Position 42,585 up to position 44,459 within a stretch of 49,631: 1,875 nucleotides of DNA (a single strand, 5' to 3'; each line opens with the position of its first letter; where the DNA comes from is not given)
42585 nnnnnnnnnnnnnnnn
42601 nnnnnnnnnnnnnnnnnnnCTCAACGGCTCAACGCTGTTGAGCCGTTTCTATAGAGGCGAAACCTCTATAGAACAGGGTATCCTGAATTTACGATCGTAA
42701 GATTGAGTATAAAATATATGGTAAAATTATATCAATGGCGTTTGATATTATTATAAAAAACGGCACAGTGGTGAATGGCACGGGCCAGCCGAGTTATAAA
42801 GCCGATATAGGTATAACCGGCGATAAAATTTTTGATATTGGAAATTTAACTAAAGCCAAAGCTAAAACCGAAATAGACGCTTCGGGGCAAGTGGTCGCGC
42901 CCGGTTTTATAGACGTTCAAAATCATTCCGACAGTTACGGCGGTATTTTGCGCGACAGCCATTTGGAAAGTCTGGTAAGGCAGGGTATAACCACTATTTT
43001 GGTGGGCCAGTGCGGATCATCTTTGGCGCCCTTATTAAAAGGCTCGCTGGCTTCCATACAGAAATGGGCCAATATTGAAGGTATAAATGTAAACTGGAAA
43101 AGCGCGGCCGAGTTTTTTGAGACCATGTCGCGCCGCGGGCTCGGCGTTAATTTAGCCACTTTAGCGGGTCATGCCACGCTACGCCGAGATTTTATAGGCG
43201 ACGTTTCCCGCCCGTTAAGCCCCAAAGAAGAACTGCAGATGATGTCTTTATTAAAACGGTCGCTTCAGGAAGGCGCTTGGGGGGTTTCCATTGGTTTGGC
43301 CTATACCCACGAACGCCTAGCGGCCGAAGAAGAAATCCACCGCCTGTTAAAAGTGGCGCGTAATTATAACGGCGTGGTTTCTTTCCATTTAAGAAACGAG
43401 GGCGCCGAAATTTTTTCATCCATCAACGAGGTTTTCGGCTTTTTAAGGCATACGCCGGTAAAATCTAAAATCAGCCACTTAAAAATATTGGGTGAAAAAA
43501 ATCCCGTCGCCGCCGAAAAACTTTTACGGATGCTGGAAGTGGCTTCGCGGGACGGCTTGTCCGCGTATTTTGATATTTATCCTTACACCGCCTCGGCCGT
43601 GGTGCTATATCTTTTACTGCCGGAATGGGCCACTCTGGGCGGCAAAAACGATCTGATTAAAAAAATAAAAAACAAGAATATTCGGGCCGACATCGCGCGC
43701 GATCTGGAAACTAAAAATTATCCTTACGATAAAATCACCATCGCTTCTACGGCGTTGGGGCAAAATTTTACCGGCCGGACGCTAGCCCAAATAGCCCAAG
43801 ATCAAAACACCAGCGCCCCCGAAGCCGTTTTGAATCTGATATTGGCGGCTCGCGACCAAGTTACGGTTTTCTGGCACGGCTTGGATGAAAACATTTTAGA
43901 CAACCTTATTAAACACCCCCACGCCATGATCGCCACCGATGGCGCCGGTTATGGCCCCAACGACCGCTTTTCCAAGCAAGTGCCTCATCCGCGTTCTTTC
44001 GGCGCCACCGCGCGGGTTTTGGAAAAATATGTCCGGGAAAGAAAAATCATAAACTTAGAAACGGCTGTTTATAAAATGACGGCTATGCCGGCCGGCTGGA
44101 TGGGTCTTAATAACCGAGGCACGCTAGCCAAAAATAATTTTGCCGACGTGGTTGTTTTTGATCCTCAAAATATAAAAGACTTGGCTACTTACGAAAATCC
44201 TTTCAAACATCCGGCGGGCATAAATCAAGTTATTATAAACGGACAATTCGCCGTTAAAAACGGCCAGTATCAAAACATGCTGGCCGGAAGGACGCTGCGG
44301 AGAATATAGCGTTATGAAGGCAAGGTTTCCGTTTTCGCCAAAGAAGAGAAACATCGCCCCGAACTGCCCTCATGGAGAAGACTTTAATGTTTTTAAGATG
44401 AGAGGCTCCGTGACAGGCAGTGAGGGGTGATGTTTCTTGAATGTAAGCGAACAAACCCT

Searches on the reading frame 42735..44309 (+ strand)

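Call 65: search_protein_families(library=pfam, proteins=[window:42735-44309:+], max_evalue=0.00001)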
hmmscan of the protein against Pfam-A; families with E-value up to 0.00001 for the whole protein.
window:42735-44309:+ (524 aa): 2 families
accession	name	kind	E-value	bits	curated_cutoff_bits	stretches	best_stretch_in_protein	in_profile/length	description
PF07969.17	Amidohydro_3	-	1.5e-18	68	29.7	2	46-202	2-159/472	Amidohydrolase family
PF01979.26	Amidohydro_1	-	2e-08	34.3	25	0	392-504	244-343/345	Amidohydrolase family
